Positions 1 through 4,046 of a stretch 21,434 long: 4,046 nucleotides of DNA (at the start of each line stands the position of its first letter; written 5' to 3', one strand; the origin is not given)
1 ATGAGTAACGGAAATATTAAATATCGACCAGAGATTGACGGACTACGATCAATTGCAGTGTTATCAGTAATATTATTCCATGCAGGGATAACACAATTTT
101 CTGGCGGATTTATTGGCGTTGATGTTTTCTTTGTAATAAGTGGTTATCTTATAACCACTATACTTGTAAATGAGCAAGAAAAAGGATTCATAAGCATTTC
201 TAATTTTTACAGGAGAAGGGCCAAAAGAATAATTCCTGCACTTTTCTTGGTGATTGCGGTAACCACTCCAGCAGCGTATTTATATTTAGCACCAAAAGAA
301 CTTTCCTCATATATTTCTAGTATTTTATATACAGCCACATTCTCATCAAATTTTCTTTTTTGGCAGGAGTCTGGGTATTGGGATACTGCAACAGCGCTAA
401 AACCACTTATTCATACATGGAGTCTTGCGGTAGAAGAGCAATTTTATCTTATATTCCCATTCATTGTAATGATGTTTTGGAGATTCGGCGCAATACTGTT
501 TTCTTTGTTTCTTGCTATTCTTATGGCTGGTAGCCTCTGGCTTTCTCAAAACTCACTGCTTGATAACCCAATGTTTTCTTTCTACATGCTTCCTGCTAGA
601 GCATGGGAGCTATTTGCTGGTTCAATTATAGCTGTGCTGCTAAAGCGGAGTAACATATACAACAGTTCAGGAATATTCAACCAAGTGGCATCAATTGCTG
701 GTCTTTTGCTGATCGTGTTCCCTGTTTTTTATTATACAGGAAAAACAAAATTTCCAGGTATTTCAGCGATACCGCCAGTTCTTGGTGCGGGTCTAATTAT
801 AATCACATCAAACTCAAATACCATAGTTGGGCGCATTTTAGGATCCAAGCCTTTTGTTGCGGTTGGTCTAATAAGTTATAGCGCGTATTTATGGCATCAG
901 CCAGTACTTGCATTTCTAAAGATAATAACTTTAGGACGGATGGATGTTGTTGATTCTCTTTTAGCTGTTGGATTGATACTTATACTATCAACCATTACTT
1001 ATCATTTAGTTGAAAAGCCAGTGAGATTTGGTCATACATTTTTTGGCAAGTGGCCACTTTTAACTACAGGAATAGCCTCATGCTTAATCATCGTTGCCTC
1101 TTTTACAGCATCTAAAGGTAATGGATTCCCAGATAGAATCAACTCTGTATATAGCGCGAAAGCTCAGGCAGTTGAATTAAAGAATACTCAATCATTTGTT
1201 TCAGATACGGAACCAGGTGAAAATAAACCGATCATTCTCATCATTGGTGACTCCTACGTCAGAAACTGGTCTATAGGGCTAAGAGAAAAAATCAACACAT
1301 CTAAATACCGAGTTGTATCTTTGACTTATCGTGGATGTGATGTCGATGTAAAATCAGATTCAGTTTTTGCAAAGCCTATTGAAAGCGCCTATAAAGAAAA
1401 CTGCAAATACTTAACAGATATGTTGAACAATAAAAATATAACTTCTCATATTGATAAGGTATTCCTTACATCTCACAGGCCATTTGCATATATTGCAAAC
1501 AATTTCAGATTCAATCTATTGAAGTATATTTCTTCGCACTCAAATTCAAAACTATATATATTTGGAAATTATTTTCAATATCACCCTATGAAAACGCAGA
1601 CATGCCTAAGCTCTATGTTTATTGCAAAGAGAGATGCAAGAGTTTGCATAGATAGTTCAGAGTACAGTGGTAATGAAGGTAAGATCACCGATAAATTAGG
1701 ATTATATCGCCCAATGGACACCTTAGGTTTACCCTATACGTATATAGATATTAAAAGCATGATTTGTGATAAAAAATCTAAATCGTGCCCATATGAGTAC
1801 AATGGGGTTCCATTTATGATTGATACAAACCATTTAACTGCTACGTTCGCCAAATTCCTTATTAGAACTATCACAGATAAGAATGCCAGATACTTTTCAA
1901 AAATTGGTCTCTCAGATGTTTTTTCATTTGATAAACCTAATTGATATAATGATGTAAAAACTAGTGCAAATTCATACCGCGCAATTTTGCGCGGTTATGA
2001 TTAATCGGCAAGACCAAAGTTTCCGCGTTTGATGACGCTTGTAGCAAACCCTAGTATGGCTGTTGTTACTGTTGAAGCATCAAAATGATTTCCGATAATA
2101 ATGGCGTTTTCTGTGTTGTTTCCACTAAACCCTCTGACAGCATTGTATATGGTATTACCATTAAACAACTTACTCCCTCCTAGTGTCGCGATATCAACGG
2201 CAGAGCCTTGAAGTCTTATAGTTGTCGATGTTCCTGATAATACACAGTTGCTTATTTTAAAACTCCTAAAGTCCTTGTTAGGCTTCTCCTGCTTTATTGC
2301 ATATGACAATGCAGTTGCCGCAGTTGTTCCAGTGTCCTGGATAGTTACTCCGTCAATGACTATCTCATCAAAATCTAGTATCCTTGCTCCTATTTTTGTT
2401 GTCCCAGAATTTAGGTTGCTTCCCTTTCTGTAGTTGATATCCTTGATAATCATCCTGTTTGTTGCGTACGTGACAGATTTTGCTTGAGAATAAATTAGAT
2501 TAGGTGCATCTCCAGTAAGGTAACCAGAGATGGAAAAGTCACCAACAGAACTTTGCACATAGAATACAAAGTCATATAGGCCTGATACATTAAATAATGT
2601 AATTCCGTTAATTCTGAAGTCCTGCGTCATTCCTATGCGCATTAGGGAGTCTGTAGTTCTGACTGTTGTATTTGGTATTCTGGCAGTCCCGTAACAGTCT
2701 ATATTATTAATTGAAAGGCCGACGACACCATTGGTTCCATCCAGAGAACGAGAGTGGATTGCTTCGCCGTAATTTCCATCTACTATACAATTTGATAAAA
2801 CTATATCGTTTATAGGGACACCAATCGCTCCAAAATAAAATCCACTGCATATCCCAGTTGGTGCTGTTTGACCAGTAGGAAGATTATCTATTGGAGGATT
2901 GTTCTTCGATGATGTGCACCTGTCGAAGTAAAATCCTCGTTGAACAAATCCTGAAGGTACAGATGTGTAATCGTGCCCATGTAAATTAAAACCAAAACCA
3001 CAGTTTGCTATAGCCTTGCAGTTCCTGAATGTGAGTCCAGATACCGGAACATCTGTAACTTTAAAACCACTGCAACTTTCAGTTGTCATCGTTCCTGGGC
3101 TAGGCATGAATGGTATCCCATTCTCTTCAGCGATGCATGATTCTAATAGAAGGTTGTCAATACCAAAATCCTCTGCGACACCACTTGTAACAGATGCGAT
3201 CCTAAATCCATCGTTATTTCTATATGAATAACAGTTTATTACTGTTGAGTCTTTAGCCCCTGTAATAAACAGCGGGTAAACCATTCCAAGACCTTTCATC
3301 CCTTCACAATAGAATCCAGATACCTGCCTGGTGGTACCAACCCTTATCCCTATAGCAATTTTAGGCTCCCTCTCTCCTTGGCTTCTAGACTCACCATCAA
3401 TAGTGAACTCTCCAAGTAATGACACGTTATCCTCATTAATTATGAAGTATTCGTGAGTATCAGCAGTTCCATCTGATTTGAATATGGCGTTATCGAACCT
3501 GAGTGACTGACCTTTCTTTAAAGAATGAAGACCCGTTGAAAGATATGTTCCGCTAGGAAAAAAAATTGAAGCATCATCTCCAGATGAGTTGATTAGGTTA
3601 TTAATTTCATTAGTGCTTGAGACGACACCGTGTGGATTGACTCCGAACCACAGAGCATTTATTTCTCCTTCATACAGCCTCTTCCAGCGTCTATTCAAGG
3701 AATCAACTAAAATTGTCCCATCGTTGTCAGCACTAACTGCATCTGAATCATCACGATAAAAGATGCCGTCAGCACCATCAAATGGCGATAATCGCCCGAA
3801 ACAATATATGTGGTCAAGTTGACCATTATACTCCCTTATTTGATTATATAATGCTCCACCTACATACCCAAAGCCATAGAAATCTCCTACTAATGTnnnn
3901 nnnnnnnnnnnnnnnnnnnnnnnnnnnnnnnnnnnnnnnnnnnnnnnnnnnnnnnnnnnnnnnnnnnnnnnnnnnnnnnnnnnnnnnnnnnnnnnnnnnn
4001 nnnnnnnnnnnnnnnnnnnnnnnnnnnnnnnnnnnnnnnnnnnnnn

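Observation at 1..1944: Two-domain AT3-SGNH O-antigen acetyltransferase convergent with the tailspike (serotype-conversion pairing)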

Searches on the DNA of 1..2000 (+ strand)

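Call 8: search_dna_similar(query=window:1-2000:+, collection=phages, mode=near)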
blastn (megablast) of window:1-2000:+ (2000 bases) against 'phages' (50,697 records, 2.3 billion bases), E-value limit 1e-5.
No match.

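Call 9: search_dna_similar(query=window:1-2000:+, collection=ecoli_genomes, mode=near)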
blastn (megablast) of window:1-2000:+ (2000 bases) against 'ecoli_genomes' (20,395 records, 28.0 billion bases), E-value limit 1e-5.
No match.
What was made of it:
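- Tried and rejected: Megablast of window 1-2000 against 50,697 phage records and against 5,426 complete E. coli genomes gave no match (calls 8, 9).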

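Call 14: search_dna_similar(query=L001:5000-10000:+, collection=ecoli_genomes, mode=near, max_rows=10)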
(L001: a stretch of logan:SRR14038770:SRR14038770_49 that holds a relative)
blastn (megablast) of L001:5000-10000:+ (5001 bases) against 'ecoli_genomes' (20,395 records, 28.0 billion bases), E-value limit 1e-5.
Records with a match: 5464; places in all: 6901; records where one place covers at least 80% of the query: 5350.
Genomes with a match: 5424 of 5426; with a place that covers at least 80% of the query: 5350. Places per genome that has any: lowest 1, median 1, highest 4. On chromosomes: 6861 places; on plasmids: 40.
Best place of each record, by identity: 95-99% 6; 90-95% 3; 80-90% 5422; 60-80% 33.
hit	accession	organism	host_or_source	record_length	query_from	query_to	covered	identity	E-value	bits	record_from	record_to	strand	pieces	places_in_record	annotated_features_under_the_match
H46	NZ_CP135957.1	Escherichia coli strain MS1657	Gallus gallus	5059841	1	4934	99%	87.3%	0e+0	5618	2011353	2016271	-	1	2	dacD: serine-type D-Ala-D-Ala carboxypeptidase DacD | yeeA: FUSC family protein | sbmC: DNA gyrase inhibitor SbmC | EutP/PduV family microcompartment system protein | tmaR: DUF496 family protein | and 1 other names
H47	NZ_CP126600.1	Escherichia coli strain Ec1119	Carrots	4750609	1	4936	99%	87.3%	0e+0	5607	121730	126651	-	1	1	dacD: serine-type D-Ala-D-Ala carboxypeptidase DacD | yeeA: FUSC family protein | sbmC: DNA gyrase inhibitor SbmC | EutP/PduV family microcompartment system protein | tmaR: DUF496 family protein | and 1 other names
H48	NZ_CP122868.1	Escherichia coli strain ETEC1721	Sus scrofa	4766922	1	4934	99%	87.1%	0e+0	5561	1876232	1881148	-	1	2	dacD: serine-type D-Ala-D-Ala carboxypeptidase DacD | yeeA: FUSC family protein | sbmC: DNA gyrase inhibitor SbmC | EutP/PduV family microcompartment system protein | tmaR: DUF496 family protein | and 1 other names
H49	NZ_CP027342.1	Escherichia coli strain 2014C-4587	Homo sapiens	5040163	1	4934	99%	87.1%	0e+0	5552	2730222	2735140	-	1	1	dacD: serine-type D-Ala-D-Ala carboxypeptidase DacD | yeeA: FUSC family protein | sbmC: DNA gyrase inhibitor SbmC | EutP/PduV family microcompartment system protein | tmaR: DUF496 family protein | and 1 other names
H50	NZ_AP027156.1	Escherichia coli strain JNE181771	Homo sapiens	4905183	1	4934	99%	87.1%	0e+0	5552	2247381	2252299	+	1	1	dacD: serine-type D-Ala-D-Ala carboxypeptidase DacD | yeeA: FUSC family protein | sbmC: DNA gyrase inhibitor SbmC | EutP/PduV family microcompartment system protein | tmaR: DUF496 family protein | and 1 other names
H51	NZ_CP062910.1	Escherichia coli O112ab:H8 strain Res13-Lact-EA06-22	Sus scrofa domesticus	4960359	1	4934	99%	87.0%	0e+0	5545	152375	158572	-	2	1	dacD: serine-type D-Ala-D-Ala carboxypeptidase DacD | IS110-like element IS621 family transposase | FUSC family protein | hypothetical protein | sbmC: DNA gyrase inhibitor SbmC | and 3 other names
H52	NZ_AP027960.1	Escherichia coli strain VE-T2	-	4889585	1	4932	99%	87.1%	0e+0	5553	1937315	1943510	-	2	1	dacD: serine-type D-Ala-D-Ala carboxypeptidase DacD | IS110-like element IS621 family transposase | FUSC family protein | hypothetical protein | sbmC: DNA gyrase inhibitor SbmC | and 3 other names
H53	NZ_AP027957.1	Escherichia coli strain VE-T10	-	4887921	1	4932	99%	87.1%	0e+0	5553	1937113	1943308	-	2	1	dacD: serine-type D-Ala-D-Ala carboxypeptidase DacD | IS110-like element IS621 family transposase | FUSC family protein | hypothetical protein | sbmC: DNA gyrase inhibitor SbmC | and 3 other names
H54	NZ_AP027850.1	Escherichia coli strain 2017.18.04CC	Homo sapiens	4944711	1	4932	99%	87.1%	0e+0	5553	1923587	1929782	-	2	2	dacD: serine-type D-Ala-D-Ala carboxypeptidase DacD | IS110-like element IS621 family transposase | FUSC family protein | hypothetical protein | sbmC: DNA gyrase inhibitor SbmC | and 3 other names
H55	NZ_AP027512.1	Escherichia coli strain LR-28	Homo sapiens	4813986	1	4934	99%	87.0%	0e+0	5529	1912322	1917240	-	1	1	dacD: serine-type D-Ala-D-Ala carboxypeptidase DacD | yeeA: FUSC family protein | sbmC: DNA gyrase inhibitor SbmC | EutP/PduV family microcompartment system protein | tmaR: DUF496 family protein | and 1 other names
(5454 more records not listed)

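Call 17: get_annotated_region(hit=H46, flank=4000)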
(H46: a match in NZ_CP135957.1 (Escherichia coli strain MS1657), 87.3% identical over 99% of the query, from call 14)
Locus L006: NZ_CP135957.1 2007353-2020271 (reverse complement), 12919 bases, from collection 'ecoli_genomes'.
description: Escherichia coli strain MS1657 chromosome, complete genome
organism: Escherichia coli strain MS1657 (NCBI taxid 562)
replicon: chromosome; assembly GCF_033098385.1
host: Gallus gallus; source: Chicken heart (Gallus gallus); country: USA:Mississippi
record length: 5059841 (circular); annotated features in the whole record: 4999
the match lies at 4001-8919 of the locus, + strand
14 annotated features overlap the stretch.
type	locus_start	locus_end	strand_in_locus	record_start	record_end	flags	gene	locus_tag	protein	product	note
CDS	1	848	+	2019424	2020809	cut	pduP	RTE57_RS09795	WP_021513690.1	CoA-acylating propionaldehyde dehydrogenase PduP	-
CDS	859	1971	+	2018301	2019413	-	-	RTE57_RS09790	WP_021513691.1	1-propanol dehydrogenase PduQ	-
CDS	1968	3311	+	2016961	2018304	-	-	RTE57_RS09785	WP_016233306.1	4Fe-4S dicluster domain-containing protein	-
CDS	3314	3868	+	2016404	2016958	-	pduT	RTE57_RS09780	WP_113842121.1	propanediol utilization microcompartment protein PduT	-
CDS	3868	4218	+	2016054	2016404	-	pduU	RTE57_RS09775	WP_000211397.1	propanediol utilization microcompartment protein PduU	-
CDS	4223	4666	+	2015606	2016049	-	-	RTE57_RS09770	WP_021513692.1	EutP/PduV family microcompartment system protein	-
CDS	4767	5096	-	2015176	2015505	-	tmaR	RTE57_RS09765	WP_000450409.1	DUF496 family protein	-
CDS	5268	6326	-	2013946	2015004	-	yeeA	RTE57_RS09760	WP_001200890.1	FUSC family protein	-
CDS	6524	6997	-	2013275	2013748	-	sbmC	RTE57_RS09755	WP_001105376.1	DNA gyrase inhibitor SbmC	-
CDS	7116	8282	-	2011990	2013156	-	dacD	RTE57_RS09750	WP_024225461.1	serine-type D-Ala-D-Ala carboxypeptidase DacD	-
CDS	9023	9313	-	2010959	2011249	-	-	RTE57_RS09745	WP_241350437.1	hypothetical protein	-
CDS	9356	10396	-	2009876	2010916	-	-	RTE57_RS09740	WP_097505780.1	tail fiber domain-containing protein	-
CDS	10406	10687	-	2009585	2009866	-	-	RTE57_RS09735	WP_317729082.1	hypothetical protein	-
CDS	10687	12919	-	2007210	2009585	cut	-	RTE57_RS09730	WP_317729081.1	prophage tail fiber N-terminal domain-containing protein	-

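Call 74: search_dna_similar(query=window:1-1944:+, collection=ecoli_genomes, mode=distant, max_rows=10)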
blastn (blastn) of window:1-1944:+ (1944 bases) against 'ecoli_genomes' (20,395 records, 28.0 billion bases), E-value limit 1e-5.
Records with a match: 1; places in all: 1; records where one place covers at least 80% of the query: 0.
Genomes with a match: 1 of 5426; with a place that covers at least 80% of the query: 0. Places per genome that has any: lowest 1, median 1, highest 1. On chromosomes: 1 places; on plasmids: 0.
Best place of each record, by identity: 60-80% 1.
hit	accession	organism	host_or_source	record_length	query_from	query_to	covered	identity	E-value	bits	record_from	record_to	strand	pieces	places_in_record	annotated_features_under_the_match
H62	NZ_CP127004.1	Escherichia coli strain YZ3-11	pork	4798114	22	138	6%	71.8%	8e-6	64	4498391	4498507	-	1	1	acyltransferase family protein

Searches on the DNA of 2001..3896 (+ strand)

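Call 75: search_dna_similar(query=window:2001-3896:+, collection=ecoli_genomes, mode=distant, max_rows=10)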
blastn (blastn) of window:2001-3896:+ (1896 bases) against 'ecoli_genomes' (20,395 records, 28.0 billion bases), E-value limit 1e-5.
No match.
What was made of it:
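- Tried and rejected: Sensitive blastn found only a 117-bp AT3 fragment in one E. coli genome, and nothing for the tailspike receptor-binding part (calls 74, 75).
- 2001..3902 (-): Tailspike receptor-binding part (residues about 114-746). It belongs to the same low-GC cassette as the acetyltransferase. No match in 5,426 complete E. coli genomes (call 75).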
